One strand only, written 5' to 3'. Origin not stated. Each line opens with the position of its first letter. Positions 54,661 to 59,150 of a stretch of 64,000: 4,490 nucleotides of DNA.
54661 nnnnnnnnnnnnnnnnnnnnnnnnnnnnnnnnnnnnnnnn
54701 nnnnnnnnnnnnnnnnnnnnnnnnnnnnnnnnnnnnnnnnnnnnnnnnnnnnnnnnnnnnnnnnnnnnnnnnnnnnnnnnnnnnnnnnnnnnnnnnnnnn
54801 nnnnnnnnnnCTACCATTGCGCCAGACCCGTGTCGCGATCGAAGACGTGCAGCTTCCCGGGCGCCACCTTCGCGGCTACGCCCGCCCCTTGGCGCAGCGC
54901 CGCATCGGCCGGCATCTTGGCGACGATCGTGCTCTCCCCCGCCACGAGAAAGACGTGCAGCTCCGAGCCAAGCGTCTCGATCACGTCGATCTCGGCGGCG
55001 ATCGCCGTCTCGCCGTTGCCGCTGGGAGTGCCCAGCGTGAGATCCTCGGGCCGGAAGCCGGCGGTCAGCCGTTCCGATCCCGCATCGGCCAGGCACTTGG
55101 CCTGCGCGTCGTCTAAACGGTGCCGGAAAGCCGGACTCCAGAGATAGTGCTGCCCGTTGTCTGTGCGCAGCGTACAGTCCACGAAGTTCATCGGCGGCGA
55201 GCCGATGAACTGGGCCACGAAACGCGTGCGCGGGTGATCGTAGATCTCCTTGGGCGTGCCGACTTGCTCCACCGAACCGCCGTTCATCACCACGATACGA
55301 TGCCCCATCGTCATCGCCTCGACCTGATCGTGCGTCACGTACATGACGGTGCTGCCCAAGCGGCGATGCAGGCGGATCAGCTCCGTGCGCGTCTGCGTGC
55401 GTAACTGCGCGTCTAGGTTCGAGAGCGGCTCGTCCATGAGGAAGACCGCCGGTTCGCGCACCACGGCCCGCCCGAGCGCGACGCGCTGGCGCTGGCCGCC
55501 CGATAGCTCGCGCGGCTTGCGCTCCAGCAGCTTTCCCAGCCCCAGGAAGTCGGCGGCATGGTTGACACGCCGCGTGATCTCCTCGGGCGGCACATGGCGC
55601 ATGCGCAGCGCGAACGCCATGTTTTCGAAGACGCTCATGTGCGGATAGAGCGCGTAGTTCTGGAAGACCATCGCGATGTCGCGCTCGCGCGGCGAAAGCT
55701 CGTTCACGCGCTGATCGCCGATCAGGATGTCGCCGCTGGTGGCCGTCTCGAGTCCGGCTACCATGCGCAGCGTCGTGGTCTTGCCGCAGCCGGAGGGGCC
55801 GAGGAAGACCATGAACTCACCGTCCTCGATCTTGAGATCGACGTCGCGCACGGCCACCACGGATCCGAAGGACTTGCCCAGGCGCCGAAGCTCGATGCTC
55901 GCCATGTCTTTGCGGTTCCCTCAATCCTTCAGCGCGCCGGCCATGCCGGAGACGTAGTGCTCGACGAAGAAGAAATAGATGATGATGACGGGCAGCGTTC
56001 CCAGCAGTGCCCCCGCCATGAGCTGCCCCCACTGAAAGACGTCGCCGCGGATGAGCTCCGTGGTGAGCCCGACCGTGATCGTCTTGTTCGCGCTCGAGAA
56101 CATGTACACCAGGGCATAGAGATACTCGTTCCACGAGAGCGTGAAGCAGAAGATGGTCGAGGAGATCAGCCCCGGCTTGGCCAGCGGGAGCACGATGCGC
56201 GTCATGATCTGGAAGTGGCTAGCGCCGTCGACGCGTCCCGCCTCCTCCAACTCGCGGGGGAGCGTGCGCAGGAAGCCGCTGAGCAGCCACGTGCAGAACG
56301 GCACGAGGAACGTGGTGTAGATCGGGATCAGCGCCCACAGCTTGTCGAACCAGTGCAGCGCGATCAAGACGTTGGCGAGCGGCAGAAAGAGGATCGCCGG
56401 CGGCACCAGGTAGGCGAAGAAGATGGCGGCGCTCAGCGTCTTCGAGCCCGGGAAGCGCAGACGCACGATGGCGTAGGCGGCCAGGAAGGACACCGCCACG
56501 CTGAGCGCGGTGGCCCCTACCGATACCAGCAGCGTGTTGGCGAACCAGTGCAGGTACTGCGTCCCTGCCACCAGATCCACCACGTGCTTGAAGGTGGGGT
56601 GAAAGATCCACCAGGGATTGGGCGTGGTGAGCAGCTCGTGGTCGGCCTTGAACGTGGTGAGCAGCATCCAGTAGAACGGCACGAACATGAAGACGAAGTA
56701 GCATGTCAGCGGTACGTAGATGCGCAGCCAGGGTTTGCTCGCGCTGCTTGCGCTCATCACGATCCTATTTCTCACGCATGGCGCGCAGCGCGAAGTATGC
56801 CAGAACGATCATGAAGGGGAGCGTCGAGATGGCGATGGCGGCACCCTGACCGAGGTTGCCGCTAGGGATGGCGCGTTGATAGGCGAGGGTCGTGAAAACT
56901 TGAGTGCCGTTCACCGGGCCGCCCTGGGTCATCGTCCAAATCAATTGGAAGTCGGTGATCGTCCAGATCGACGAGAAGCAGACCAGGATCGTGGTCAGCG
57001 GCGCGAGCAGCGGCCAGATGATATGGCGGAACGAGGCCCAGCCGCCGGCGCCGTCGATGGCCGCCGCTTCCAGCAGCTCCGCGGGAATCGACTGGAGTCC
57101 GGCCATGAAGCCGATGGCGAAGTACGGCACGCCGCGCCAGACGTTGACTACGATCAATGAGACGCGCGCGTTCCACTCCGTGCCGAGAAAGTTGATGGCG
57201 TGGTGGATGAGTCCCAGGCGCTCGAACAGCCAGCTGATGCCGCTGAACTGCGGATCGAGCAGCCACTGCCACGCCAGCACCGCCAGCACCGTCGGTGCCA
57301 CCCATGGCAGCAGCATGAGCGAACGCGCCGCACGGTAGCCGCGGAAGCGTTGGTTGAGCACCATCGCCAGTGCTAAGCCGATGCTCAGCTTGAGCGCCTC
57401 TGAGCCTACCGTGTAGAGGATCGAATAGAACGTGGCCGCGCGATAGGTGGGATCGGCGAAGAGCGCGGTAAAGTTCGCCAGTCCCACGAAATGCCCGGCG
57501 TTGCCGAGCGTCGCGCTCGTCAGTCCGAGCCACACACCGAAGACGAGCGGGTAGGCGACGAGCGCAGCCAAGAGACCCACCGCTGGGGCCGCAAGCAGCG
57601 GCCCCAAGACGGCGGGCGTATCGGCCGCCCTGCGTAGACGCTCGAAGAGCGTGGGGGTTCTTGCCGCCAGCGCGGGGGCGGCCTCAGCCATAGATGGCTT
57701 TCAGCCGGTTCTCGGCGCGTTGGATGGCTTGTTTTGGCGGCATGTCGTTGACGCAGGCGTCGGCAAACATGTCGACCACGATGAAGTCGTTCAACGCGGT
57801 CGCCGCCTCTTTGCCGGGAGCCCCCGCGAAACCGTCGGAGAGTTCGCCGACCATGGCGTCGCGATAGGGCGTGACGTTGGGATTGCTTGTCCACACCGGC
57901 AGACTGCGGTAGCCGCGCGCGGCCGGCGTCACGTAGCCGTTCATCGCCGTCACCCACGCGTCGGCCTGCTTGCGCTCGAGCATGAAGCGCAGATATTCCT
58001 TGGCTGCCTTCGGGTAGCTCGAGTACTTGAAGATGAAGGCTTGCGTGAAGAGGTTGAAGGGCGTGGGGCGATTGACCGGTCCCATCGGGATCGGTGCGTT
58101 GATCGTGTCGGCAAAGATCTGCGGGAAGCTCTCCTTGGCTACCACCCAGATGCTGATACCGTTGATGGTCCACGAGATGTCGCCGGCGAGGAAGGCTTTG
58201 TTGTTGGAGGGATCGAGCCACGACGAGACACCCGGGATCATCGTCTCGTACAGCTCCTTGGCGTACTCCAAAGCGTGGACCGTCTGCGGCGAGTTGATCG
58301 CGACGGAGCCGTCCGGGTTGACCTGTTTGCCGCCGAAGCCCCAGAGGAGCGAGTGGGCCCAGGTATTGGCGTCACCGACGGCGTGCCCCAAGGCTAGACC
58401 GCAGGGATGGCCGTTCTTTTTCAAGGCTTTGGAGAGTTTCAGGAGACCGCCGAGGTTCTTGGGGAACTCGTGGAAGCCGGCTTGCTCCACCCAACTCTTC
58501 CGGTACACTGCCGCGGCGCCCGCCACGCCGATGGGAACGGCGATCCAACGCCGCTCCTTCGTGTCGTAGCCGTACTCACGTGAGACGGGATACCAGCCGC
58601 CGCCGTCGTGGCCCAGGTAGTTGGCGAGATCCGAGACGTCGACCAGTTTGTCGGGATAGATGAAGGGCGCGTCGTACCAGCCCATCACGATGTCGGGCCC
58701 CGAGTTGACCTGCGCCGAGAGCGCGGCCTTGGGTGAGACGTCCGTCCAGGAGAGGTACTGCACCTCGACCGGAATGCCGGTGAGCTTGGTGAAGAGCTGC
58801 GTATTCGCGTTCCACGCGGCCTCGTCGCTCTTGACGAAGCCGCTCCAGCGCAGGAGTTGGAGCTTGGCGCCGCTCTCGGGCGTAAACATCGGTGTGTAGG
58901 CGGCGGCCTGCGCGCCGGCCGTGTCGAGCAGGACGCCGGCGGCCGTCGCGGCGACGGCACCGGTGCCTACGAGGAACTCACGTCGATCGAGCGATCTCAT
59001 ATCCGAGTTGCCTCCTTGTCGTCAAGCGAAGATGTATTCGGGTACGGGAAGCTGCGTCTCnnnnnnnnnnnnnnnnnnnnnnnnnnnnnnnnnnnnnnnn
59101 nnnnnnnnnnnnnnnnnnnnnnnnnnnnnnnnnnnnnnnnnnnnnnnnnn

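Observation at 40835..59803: Three copies of a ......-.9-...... palindrome define a GntR regulon that is split by the CRISPR-Cas island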

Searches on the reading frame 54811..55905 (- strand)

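Call 9: search_protein_families(library=pfam, proteins=[window:54811-55905:-])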
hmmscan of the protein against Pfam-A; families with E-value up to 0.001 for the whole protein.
window:54811-55905:- (364 aa): 5 families
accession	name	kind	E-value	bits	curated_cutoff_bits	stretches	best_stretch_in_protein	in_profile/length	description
PF00005.33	ABC_tran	-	1.8e-33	116.5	25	1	20-161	2-136/137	ABC transporter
PF17912.7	OB_MalK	-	4e-08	34.4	27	1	235-289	1-53/53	MalK OB fold domain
PF08402.16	TOBE_2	-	9.3e-08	32.5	21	1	285-355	4-76/76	TOBE domain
PF13304.12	AAA_21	-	0.00018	22.1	27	0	116-194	219-300/304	AAA domain, putative AbiEii toxin, Type IV TA system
PF03459.23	TOBE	-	0.0003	21.4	22.3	1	299-354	4-64/64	TOBE domain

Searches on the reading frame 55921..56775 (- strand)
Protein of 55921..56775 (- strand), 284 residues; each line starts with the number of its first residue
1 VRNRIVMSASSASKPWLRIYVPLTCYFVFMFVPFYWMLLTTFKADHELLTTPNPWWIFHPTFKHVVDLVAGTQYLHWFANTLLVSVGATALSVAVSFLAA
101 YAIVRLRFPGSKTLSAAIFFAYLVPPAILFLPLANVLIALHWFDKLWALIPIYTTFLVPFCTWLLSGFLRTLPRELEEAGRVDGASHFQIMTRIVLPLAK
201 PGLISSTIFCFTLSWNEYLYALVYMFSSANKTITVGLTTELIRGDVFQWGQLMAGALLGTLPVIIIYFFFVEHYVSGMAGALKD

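Call 9: search_protein_families(library=pfam, proteins=[window:55921-56775:-])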
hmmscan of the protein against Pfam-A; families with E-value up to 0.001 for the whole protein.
window:55921-56775:- (284 aa): 1 family
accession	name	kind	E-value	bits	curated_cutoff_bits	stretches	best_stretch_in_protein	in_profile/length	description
PF00528.27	BPD_transp_1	-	3.4e-18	66.5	26.4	1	94-277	3-181/184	Binding-protein-dependent transport system inner membrane component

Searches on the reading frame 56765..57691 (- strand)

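Call 9: search_protein_families(library=pfam, proteins=[window:56765-57691:-])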
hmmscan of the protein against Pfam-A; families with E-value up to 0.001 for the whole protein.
window:56765-57691:- (308 aa): 1 family
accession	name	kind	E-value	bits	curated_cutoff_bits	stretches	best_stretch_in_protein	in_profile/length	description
PF00528.27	BPD_transp_1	-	2.3e-13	50.7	26.4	1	103-299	3-173/184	Binding-protein-dependent transport system inner membrane component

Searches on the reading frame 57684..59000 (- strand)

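Call 9: search_protein_families(library=pfam, proteins=[window:57684-59000:-])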
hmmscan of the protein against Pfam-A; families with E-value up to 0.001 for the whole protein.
window:57684-59000:- (438 aa): 2 families
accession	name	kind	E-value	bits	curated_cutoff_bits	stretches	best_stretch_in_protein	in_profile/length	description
PF13416.11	SBP_bac_8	-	2.9e-27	96.6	27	1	70-377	6-278/279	Bacterial extracellular solute-binding protein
PF01547.30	SBP_bac_1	-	6.7e-24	85.9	26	1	60-346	7-306/307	Bacterial extracellular solute-binding protein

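Call 41: search_protein_families(library=ncbifam, proteins=[window:57684-59000:-], max_evalue=0.00001)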
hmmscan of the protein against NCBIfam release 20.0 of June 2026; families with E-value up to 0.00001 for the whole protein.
window:57684-59000:- (438 aa): 0 families
